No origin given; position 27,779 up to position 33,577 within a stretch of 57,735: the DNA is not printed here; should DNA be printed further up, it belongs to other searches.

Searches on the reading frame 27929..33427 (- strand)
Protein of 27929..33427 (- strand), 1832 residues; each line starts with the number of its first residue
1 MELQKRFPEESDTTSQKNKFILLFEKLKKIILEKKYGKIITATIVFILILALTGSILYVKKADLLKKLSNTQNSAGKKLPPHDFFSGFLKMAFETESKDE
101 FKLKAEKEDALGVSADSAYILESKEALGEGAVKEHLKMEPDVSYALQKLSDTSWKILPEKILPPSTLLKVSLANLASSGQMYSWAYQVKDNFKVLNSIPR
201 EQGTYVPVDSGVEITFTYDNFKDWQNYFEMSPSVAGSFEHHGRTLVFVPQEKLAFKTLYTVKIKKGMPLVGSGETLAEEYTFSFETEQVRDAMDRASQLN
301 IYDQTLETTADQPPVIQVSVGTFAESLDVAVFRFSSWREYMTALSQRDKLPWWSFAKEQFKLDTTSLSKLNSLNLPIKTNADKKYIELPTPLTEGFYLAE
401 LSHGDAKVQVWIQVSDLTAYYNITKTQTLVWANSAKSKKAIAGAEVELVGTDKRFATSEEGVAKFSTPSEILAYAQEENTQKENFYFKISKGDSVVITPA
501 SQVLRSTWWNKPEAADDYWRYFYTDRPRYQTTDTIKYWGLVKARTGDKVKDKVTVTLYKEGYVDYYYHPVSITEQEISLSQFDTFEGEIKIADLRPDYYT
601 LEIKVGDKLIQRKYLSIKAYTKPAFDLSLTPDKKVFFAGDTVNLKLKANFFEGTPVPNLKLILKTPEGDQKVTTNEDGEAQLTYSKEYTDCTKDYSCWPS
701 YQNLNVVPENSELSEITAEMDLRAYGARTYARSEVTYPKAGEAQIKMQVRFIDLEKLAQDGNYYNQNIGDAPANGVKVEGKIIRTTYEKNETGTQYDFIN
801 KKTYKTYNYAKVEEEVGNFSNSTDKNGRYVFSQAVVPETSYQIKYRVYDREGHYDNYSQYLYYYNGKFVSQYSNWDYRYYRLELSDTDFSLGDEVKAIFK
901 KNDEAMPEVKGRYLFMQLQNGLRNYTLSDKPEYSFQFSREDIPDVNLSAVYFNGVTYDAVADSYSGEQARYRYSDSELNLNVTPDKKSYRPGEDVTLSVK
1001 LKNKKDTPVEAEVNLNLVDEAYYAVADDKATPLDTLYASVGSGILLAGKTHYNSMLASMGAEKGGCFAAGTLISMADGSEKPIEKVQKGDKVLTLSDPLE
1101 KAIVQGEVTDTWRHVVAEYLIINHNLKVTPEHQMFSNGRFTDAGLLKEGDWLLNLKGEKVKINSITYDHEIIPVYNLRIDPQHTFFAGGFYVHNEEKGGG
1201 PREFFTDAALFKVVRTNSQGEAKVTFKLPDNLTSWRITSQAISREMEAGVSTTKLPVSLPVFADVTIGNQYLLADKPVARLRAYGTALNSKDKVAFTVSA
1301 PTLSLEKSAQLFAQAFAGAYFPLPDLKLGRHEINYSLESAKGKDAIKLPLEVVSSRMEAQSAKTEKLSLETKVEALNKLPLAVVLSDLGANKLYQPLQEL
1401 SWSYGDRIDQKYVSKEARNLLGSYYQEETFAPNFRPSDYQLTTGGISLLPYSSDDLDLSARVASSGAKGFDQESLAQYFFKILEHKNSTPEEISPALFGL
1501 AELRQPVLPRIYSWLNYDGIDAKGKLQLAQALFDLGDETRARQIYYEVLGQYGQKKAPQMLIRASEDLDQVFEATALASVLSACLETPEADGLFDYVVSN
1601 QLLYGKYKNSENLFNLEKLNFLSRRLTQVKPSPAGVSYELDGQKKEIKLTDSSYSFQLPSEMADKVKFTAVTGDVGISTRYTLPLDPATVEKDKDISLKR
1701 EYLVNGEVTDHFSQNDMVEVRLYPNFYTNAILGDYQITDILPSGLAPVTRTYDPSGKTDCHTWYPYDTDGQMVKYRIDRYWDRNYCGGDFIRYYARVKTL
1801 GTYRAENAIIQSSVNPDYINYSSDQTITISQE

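Call 12: search_protein_families(library=pfam, proteins=[window:27929-33427:-], max_evalue=0.01)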
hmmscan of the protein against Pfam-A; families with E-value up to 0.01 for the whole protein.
window:27929-33427:- (1832 aa): 11 families
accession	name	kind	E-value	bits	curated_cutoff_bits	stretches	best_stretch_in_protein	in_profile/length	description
PF07591.16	PT-HINT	-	1e-12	48.9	27.7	1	1073-1194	2-129/137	Pretoxin HINT domain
PF00207.28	A2M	-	9.3e-11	41.9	21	1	1209-1266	2-61/92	Alpha-2-macroglobulin family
PF07703.20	A2M_BRD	-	1.2e-09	39.1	22.7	1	882-1024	3-139/140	Alpha-2-macroglobulin bait region domain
PF13205.12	Big_5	-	1.1e-06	29.7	23.6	1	192-286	5-105/105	Bacterial Ig-like domain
PF01835.25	MG2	-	2.5e-06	28.2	32.8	0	521-584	3-67/96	MG2 domain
PF01079.26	Hint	-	2.2e-05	24.6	29.7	1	1058-1132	5-84/213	Hint module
PF14623.11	Vint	-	2.6e-05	24.5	27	1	1065-1138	1-68/166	Hint-domain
PF13403.11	Hint_2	-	5.7e-05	24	28.4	1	1066-1106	2-41/147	Hint domain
PF05203.21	Hom_end_hint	-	0.00012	22.5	32.1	1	1066-1094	1-29/228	Hom_end-associated Hint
PF02752.27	Arrestin_C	-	0.00031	21.5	27.7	0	975-1010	2-37/137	Arrestin (or S-antigen), C-terminal domain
PF17789.7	MG4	-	0.005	17.5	24.7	0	651-686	25-62/95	Macroglobulin domain MG4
